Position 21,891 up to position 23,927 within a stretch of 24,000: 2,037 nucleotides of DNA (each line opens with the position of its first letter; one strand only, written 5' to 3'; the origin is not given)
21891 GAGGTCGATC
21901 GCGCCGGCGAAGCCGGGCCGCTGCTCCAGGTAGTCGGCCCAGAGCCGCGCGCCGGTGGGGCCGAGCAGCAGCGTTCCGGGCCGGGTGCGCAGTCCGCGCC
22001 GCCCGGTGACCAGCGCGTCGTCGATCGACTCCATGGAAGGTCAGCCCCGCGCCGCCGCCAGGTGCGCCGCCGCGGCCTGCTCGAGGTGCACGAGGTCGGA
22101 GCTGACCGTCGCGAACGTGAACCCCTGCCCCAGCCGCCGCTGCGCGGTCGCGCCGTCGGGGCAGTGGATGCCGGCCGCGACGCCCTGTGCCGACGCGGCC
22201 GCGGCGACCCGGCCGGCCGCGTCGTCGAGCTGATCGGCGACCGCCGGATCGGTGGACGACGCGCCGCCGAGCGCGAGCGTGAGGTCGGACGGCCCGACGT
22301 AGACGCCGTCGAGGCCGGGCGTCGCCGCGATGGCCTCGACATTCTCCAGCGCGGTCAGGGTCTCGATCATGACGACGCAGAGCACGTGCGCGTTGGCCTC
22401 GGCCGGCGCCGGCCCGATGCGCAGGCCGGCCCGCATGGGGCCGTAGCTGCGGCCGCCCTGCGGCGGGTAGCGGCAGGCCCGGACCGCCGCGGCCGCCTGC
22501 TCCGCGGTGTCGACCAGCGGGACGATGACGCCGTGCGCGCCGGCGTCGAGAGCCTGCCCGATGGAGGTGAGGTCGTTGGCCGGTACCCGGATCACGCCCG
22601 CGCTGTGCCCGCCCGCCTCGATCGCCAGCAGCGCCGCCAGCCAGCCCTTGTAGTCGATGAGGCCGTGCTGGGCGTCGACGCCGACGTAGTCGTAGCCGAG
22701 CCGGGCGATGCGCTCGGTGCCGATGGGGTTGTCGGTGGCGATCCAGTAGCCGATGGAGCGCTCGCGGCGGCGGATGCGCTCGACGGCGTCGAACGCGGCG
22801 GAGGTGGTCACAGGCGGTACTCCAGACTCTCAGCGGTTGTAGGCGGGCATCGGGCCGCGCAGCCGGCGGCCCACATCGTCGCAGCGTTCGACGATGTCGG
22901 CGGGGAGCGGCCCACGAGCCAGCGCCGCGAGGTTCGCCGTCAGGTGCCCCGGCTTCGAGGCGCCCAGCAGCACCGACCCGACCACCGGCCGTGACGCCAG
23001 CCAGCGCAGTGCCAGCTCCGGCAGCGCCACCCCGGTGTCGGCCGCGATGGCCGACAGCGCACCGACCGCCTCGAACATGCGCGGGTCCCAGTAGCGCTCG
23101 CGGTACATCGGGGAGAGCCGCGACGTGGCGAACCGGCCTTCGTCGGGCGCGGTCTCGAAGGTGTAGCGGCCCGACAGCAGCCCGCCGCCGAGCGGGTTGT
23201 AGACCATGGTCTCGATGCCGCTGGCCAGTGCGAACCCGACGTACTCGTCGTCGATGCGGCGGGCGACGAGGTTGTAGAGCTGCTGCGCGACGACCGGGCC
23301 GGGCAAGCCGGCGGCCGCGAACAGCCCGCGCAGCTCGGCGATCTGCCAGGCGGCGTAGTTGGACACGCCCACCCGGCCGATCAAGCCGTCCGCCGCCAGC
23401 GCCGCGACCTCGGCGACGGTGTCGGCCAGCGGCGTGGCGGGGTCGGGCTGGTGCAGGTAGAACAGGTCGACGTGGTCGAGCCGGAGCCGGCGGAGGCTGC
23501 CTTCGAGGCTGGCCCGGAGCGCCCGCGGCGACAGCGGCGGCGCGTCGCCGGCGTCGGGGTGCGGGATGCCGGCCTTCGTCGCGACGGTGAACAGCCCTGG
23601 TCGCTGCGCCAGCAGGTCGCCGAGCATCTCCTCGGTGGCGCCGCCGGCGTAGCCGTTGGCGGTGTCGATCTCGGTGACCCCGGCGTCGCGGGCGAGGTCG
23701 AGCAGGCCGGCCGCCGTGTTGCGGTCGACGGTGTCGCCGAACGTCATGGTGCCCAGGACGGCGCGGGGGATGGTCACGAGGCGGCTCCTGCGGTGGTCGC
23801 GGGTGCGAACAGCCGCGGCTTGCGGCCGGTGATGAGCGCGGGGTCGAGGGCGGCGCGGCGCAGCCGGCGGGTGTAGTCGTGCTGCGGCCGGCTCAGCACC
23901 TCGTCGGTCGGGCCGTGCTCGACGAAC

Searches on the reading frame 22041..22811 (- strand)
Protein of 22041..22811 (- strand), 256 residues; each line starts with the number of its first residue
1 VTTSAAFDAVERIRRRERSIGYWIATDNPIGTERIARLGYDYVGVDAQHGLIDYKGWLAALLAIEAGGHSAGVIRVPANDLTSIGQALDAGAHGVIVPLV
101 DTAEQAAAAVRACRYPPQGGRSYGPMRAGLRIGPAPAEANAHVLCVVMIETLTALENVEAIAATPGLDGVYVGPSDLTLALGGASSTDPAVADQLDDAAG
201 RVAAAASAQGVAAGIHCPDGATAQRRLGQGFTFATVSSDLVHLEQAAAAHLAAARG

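Call 27: search_protein_families(library=pfam, proteins=[window:22041-22811:-], max_evalue=0.1)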
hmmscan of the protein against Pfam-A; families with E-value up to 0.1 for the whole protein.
window:22041-22811:- (256 aa): 1 family
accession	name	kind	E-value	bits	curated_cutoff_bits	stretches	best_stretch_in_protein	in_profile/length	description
PF03328.21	HpcH_HpaI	-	1.5e-34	119.6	25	1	20-243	2-218/221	HpcH/HpaI aldolase/citrate lyase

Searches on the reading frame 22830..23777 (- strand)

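Call 27: search_protein_families(library=pfam, proteins=[window:22830-23777:-], max_evalue=0.1)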
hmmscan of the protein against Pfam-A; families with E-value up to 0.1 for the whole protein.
window:22830-23777:- (315 aa): 1 family
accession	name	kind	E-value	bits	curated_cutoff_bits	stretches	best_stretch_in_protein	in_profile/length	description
PF00248.27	Aldo_ket_red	-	2.5e-59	201.2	24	1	7-302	3-289/291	Aldo/keto reductase family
